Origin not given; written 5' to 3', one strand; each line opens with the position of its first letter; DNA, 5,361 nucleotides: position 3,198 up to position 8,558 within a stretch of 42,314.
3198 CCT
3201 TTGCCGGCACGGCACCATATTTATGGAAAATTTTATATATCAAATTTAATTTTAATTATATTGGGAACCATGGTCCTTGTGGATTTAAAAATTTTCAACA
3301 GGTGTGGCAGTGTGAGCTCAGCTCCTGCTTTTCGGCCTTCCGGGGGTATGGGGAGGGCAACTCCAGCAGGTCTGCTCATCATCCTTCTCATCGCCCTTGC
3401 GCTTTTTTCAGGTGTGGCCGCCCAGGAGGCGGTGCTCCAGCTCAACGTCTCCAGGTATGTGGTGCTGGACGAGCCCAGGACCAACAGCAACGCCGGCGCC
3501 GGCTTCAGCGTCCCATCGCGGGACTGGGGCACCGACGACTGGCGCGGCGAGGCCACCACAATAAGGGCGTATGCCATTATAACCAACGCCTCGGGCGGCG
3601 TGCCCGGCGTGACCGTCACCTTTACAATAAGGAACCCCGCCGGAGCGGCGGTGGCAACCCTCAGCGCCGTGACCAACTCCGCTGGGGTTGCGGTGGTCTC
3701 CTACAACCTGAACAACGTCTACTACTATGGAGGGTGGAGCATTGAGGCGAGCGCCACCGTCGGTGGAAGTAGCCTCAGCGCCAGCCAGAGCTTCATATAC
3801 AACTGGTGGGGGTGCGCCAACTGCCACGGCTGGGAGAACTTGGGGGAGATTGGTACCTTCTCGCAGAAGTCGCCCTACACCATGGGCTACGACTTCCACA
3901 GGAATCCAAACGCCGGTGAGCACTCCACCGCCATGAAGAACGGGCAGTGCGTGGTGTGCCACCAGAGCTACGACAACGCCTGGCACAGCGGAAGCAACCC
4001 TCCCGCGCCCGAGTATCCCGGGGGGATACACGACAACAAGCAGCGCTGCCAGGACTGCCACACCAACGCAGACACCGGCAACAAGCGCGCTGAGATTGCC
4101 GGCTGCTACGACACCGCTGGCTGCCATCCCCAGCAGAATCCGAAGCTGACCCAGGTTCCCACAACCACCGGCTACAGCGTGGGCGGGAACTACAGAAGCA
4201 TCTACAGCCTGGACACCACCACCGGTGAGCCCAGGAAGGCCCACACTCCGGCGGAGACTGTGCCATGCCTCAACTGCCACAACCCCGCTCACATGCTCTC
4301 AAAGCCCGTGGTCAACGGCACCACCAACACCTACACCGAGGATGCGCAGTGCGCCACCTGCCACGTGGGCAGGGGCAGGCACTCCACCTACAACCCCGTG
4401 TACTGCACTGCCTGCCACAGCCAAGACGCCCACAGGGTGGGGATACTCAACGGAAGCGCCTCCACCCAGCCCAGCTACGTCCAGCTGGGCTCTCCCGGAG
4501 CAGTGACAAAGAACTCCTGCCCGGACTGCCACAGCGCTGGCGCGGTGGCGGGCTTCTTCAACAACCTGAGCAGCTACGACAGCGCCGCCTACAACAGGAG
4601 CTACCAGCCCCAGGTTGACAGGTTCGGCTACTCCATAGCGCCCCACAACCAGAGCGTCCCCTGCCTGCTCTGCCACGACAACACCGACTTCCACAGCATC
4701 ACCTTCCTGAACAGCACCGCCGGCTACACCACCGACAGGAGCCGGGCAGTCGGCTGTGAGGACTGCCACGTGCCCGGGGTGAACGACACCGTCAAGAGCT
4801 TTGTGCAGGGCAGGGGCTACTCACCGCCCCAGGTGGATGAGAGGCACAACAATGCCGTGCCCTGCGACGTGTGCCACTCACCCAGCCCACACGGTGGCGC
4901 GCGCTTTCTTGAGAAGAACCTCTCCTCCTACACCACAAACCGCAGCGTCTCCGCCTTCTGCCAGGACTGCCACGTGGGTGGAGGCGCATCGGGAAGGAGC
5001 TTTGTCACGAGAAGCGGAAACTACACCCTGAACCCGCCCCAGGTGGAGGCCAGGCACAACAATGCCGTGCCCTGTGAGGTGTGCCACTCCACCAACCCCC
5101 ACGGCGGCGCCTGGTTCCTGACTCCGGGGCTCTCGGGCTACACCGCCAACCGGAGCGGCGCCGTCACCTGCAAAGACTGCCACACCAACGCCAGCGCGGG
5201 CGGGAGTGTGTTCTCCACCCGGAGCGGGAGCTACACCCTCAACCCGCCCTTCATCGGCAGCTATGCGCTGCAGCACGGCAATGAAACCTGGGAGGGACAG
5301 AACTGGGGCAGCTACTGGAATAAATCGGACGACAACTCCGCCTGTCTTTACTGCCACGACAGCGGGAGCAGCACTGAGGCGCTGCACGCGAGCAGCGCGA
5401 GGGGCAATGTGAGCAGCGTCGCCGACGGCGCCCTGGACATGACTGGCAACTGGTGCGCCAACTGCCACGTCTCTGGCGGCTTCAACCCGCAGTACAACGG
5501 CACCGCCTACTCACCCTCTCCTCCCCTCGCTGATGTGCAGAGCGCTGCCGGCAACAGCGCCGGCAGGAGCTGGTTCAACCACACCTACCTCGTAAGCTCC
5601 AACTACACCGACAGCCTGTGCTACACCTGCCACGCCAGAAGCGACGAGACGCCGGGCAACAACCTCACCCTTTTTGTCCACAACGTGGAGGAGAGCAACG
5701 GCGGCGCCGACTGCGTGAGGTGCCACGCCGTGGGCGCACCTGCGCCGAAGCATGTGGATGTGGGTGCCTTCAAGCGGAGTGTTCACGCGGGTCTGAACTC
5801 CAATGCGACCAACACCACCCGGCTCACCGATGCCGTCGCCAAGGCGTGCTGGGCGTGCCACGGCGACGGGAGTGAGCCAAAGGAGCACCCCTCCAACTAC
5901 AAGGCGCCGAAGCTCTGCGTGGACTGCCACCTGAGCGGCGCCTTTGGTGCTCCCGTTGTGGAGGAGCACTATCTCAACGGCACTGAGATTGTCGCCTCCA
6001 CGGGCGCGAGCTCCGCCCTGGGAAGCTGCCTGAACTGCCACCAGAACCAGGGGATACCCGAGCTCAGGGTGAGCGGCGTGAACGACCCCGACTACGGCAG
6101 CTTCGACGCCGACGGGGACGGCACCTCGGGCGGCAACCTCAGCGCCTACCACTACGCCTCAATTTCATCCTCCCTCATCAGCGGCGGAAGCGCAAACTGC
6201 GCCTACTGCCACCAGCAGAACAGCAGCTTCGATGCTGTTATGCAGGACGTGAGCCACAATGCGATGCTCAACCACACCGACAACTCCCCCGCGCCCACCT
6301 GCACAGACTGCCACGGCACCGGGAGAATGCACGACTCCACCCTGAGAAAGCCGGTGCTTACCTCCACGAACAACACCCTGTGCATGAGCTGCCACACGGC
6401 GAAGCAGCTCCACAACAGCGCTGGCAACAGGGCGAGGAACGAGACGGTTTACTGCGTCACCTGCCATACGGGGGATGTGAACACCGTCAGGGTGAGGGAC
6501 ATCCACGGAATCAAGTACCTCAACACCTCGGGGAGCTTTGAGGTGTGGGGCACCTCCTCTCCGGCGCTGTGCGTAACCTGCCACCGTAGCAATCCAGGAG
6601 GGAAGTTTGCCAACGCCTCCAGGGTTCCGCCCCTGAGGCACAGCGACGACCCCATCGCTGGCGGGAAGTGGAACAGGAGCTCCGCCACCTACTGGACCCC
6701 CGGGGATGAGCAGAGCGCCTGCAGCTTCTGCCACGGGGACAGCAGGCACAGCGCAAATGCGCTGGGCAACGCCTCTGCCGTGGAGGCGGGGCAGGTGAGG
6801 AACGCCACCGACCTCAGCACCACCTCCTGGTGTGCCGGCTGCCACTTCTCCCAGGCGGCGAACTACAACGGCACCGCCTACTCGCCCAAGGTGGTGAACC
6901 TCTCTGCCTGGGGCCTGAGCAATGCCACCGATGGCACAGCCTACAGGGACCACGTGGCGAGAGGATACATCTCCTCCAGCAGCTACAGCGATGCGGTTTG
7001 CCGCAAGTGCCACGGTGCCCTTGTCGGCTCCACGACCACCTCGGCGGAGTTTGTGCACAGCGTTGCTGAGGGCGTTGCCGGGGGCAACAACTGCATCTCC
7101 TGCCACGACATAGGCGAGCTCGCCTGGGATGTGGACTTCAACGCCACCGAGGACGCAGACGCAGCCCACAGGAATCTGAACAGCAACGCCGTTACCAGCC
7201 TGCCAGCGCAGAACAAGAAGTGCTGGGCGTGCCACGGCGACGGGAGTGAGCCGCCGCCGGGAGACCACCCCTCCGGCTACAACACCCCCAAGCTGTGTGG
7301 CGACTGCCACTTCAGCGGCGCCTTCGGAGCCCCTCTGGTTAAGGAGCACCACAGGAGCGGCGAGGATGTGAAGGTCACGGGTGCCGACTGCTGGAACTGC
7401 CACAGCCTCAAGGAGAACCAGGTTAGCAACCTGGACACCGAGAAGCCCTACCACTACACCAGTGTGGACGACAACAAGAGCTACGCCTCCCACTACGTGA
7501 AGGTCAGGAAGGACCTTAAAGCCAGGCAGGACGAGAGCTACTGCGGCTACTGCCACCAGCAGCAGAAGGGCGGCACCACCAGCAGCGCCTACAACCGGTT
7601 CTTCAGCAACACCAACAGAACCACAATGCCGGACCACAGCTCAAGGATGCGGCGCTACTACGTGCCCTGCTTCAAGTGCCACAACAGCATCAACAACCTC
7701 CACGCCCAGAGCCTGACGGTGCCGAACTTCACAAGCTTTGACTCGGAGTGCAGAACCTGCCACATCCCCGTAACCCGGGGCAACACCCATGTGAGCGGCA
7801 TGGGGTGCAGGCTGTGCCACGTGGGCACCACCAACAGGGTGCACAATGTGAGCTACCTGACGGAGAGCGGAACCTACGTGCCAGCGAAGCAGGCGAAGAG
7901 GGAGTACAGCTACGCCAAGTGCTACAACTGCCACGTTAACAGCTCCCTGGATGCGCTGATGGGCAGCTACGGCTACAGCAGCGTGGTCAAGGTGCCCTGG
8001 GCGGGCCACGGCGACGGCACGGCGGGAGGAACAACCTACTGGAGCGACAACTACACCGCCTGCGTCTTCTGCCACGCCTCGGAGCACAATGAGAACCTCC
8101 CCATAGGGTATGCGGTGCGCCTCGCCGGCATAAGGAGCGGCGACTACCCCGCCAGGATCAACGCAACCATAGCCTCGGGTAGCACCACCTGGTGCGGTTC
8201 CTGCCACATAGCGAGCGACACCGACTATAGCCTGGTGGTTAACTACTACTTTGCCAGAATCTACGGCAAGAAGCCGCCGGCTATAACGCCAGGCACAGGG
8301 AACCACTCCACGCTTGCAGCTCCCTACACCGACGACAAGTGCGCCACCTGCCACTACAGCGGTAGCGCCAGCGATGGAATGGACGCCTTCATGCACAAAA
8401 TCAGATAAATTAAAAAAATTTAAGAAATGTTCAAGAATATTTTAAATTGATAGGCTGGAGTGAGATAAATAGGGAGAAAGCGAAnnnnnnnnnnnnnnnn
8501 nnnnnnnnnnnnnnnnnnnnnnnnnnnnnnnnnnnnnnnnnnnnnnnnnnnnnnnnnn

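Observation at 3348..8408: Archaeal giant multihaem cytochrome with about 40 haem-binding motifs and no membrane anchor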

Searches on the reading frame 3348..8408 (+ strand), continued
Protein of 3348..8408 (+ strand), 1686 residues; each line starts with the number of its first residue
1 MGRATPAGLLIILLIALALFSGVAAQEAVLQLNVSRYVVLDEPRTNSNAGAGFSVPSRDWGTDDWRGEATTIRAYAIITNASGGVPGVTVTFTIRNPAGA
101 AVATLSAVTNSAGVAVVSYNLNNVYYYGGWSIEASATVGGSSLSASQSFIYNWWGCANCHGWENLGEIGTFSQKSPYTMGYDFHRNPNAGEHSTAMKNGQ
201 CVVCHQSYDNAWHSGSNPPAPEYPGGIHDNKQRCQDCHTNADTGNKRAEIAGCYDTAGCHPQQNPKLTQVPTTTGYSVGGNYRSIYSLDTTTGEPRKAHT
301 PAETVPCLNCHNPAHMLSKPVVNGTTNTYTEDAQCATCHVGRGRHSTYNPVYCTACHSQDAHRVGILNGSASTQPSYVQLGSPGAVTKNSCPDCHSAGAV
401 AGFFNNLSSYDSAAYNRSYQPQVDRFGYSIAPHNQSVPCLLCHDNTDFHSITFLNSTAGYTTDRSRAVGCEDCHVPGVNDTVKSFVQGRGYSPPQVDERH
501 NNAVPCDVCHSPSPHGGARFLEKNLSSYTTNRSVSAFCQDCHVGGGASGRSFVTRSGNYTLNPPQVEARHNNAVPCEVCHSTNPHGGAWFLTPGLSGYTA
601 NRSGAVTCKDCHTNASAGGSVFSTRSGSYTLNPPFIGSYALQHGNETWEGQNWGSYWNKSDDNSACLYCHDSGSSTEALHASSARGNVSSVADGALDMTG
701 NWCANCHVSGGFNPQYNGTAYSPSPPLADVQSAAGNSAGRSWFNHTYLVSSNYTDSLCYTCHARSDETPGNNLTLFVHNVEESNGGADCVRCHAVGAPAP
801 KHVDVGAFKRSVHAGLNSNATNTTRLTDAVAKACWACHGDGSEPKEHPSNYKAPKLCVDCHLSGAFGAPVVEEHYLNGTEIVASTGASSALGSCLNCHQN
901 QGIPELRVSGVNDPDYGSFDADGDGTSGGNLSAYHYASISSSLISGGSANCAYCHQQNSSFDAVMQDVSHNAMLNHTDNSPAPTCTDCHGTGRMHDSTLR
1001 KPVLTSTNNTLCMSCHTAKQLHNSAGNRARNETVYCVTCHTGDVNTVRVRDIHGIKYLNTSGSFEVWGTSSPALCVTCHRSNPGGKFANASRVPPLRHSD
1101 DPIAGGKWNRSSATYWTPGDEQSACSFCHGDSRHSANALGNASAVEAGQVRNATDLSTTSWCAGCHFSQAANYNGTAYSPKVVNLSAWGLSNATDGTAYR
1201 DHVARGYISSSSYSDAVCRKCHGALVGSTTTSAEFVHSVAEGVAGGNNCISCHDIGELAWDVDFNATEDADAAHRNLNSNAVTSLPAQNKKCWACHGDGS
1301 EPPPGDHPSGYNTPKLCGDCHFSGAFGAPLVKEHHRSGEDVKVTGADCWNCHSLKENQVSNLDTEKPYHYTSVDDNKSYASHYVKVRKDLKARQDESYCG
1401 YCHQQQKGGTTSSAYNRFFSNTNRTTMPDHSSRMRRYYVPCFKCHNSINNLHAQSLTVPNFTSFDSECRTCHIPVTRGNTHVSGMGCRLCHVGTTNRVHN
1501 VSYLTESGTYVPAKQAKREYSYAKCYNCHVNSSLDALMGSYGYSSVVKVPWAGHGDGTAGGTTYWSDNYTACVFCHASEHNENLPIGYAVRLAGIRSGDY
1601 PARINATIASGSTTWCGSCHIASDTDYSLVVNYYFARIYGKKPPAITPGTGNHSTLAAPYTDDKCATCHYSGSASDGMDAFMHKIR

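Call 14: find_encoding_contigs(protein=P0003, flank=10000, max_places=3)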
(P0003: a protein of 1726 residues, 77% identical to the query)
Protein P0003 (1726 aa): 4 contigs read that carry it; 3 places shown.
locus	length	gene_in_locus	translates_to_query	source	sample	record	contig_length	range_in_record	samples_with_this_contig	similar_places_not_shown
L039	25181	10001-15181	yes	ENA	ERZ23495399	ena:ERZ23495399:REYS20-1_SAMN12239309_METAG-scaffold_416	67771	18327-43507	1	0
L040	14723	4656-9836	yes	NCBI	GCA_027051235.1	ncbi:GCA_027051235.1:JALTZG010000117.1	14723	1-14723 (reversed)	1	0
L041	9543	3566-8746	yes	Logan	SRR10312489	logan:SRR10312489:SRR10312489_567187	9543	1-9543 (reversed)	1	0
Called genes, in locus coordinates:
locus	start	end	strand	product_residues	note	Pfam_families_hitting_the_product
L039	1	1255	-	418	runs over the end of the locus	-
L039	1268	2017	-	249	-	PF27325:MJ0538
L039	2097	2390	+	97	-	-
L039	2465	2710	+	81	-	PF01954:AF2212-like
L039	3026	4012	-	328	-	PF00586:AIRS, PF02769:AIRS_C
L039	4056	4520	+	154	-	-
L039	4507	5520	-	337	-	PF18093:Trm5_N, PF13847:Methyltransf_31 (faint), PF25133:TYW2_N_2, PF02475:TRM5-TYW2_MTfase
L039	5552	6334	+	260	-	PF00590:TP_methylase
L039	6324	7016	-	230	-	-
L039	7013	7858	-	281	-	PF13240:Zn_Ribbon_1 (weak)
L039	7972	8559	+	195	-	PF01949:Endo_dU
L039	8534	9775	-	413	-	PF04616:Glyco_hydro_43 (faint), PF13088:BNR_2 (faint), PF22847:Glyco_hydro_43_rel (faint)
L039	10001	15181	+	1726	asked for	PF01835:MG2 (weak), PF02085:Cytochrom_CIII (faint), PF14537:Cytochrom_c3_2 (faint), PF14522:Cytochrome_C7 (weak), PF22113:Mtrc-MtrF_II-IV_dom (weak)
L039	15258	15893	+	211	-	PF14522:Cytochrome_C7 (faint)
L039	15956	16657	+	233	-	PF22113:Mtrc-MtrF_II-IV_dom (faint), PF14522:Cytochrome_C7 (faint)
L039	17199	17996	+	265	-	-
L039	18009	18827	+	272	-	-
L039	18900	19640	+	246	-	PF10502:Peptidase_S26 (weak)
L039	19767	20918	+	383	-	-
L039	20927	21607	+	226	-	-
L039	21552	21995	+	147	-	-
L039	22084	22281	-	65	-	-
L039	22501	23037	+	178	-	-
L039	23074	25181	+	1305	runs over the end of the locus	PF05048:NosD, PF13229:Beta_helix, PF19077:Big_13 (faint), PF09136:Glucodextran_B (faint), PF00041:fn3 (weak)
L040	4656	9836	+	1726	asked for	PF01835:MG2 (weak), PF02085:Cytochrom_CIII (faint), PF14537:Cytochrom_c3_2 (faint), PF14522:Cytochrome_C7 (weak), PF22113:Mtrc-MtrF_II-IV_dom (weak)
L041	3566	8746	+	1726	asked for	PF01835:MG2 (weak), PF02085:Cytochrom_CIII (faint), PF14537:Cytochrom_c3_2 (faint), PF14522:Cytochrome_C7 (weak), PF22113:Mtrc-MtrF_II-IV_dom (weak)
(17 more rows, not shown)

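Call 15: find_encoding_contigs(protein=P0001, flank=10000, max_places=3)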
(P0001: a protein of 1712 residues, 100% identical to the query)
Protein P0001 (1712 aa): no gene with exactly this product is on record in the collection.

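Call 18: search_solved_structures(query=window:3348-8408:+, max_evalue=0.01)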
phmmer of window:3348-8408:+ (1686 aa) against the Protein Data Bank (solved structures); distinct sequences matched with E-value up to 0.01: 0.

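Call 32: find_encoding_contigs(protein=P0014, flank=10000, max_places=1)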
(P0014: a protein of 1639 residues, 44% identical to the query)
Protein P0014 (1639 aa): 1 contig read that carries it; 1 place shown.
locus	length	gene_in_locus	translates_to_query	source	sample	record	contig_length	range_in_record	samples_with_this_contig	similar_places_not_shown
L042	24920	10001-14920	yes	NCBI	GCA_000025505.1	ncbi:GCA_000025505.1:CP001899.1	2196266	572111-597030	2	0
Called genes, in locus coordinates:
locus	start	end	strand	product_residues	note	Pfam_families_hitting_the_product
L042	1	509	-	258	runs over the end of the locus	-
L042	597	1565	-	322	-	-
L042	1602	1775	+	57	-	PF09853:DUF2080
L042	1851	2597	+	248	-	PF22113:Mtrc-MtrF_II-IV_dom (weak), PF14522:Cytochrome_C7 (faint)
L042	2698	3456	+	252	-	PF22113:Mtrc-MtrF_II-IV_dom (weak)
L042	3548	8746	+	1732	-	-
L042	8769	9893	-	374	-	PF13088:BNR_2 (faint), PF22847:Glyco_hydro_43_rel (faint)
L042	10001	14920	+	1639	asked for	PF01835:MG2 (weak), PF14522:Cytochrome_C7 (faint), PF14537:Cytochrom_c3_2 (faint), PF22113:Mtrc-MtrF_II-IV_dom (weak)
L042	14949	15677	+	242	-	PF14522:Cytochrome_C7 (faint)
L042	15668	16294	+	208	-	PF22113:Mtrc-MtrF_II-IV_dom (faint), PF14522:Cytochrome_C7 (faint)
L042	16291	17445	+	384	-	PF22678:Cytochrom_c_NrfB-like (faint), PF14522:Cytochrome_C7 (faint), PF22113:Mtrc-MtrF_II-IV_dom (weak)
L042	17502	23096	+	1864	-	PF02085:Cytochrom_CIII (faint), PF14522:Cytochrome_C7 (faint), PF14537:Cytochrom_c3_2 (faint)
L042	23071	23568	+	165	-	-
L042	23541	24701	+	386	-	-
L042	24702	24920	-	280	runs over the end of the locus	PF09084:NMT1 (faint), PF01634:HisG, PF08029:HisG_C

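Call 51: search_protein_families(library=ncbifam, proteins=[window:3348-8408:+], max_evalue=0.01)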
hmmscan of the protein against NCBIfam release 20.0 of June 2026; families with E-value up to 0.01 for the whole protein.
window:3348-8408:+ (1686 aa): 4 families
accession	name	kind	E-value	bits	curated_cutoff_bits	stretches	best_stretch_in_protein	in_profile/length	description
TIGR03508.1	decahem_SO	subfamily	2.7e-23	82.7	192.2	3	1216-1475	3-251/258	DmsE family decaheme c-type cytochrome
NF041198.1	UshA_like_PCGU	equivalog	0.0005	18.8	275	2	437-512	443-510/519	UshA-like (seleno)protein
TIGR01905.1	paired_CXXCH_1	subfamily_domain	0.0023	17.8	25.2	1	984-1019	8-39/41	doubled CXXCH domain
TIGR04315.1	octaheme_Shew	subfamily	0.0074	15.3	375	1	466-546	186-254/440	tetrathionate reductase family octaheme c-type cytochrome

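Call 86: find_encoding_contigs(protein=P0002, flank=8000, max_places=3)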
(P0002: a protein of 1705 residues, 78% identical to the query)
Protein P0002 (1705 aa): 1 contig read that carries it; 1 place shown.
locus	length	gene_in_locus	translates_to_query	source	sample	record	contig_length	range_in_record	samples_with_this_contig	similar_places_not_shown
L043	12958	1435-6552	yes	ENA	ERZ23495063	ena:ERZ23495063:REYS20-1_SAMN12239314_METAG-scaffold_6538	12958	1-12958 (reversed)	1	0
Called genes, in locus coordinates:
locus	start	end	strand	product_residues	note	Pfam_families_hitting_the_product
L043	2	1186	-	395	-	?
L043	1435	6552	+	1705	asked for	PF02085:Cytochrom_CIII (faint), PF14537:Cytochrom_c3_2 (faint), PF14522:Cytochrome_C7 (weak), PF22113:Mtrc-MtrF_II-IV_dom, PF14522:Cytochrome_C7 (weak), PF22113:Mtrc-MtrF_II-IV_dom (weak)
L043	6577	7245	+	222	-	PF14522:Cytochrome_C7 (faint)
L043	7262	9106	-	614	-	PF05048:NosD, PF13229:Beta_helix, PF04122:CW_binding_2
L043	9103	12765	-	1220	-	PF05048:NosD, PF19077:Big_13 (faint), PF09136:Glucodextran_B (faint), PF00041:fn3 (weak)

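Call 87: find_encoding_contigs(protein=P0004, flank=8000, max_places=2)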
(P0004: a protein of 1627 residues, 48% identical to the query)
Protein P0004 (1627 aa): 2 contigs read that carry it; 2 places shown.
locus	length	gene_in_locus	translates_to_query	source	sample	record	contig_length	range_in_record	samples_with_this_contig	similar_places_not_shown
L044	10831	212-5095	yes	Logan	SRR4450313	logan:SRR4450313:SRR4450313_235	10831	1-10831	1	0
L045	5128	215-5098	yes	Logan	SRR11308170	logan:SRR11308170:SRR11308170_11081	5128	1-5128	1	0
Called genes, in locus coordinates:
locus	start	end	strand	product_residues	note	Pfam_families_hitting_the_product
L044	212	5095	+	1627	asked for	PF01835:MG2 (weak), PF14522:Cytochrome_C7 (faint), PF22113:Mtrc-MtrF_II-IV_dom (faint), PF14537:Cytochrom_c3_2 (faint)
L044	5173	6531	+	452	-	PF14239:RRXRR, PF01844:HNH, PF13395:HNH_4, PF14279:HNH_5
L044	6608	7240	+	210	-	PF22113:Mtrc-MtrF_II-IV_dom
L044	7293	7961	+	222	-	PF03264:Cytochrom_NNT (faint), PF14522:Cytochrome_C7 (faint)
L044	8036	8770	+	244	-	PF10502:Peptidase_S26 (weak)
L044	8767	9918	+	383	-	-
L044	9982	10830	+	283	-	?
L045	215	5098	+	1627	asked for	PF01835:MG2 (weak), PF14522:Cytochrome_C7 (faint), PF22113:Mtrc-MtrF_II-IV_dom (faint), PF14537:Cytochrom_c3_2 (faint)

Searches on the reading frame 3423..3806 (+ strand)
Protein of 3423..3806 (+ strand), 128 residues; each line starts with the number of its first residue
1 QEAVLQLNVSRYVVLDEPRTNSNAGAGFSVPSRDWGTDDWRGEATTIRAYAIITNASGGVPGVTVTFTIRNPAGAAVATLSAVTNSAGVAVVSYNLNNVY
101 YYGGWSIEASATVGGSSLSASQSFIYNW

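Call 85: search_protein_families(library=pfam, proteins=[window:3423-3806:+], max_evalue=0.01)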
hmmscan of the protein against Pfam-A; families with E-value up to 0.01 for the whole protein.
window:3423-3806:+ (128 aa): 1 family
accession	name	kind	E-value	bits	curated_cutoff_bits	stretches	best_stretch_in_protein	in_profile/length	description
PF01835.25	MG2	-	2.2e-06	28.3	32.8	1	48-116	20-87/96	MG2 domain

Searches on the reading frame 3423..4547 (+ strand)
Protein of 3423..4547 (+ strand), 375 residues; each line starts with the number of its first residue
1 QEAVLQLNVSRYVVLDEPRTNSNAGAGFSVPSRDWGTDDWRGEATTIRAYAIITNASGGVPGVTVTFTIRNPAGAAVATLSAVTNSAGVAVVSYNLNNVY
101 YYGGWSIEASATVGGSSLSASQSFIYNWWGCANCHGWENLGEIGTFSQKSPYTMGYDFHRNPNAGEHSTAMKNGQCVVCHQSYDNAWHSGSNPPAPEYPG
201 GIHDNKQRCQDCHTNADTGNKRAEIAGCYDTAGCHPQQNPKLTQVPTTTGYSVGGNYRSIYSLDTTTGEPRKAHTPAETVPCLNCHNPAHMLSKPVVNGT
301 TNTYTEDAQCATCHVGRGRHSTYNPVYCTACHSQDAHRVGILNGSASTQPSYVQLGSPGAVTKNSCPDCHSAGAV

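Call 59: search_protein_representatives(protein=window:3423-4547:+)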
Query: 375 residues. Proteins with E-value up to 0.001 (for the whole library): 94; up to 1e-10: 71; up to 1e-30: 46. The best 94 are listed.
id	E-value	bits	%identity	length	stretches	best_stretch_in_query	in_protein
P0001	1.4e-258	873.5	65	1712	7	1-375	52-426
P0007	7.3e-149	512.3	54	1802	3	3-375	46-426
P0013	6.8e-146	502.5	60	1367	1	3-374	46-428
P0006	7.9e-139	479.3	51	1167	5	2-375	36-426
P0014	1.1e-111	389.9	52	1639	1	2-371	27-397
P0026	1.3e-106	373.2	41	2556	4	33-371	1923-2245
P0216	4.0e-95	335.4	46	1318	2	2-339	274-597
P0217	8.7e-92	324.4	47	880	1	8-367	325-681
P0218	2.5e-78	280.1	38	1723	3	5-341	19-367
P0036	3.1e-78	279.8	44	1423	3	7-341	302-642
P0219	7.5e-77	275.2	39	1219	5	8-345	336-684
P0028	6.8e-75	268.8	42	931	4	6-359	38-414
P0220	2.1e-74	267.2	39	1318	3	6-354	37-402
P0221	3.5e-70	253.3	53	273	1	3-218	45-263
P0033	2.0e-63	231.1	39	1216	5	7-373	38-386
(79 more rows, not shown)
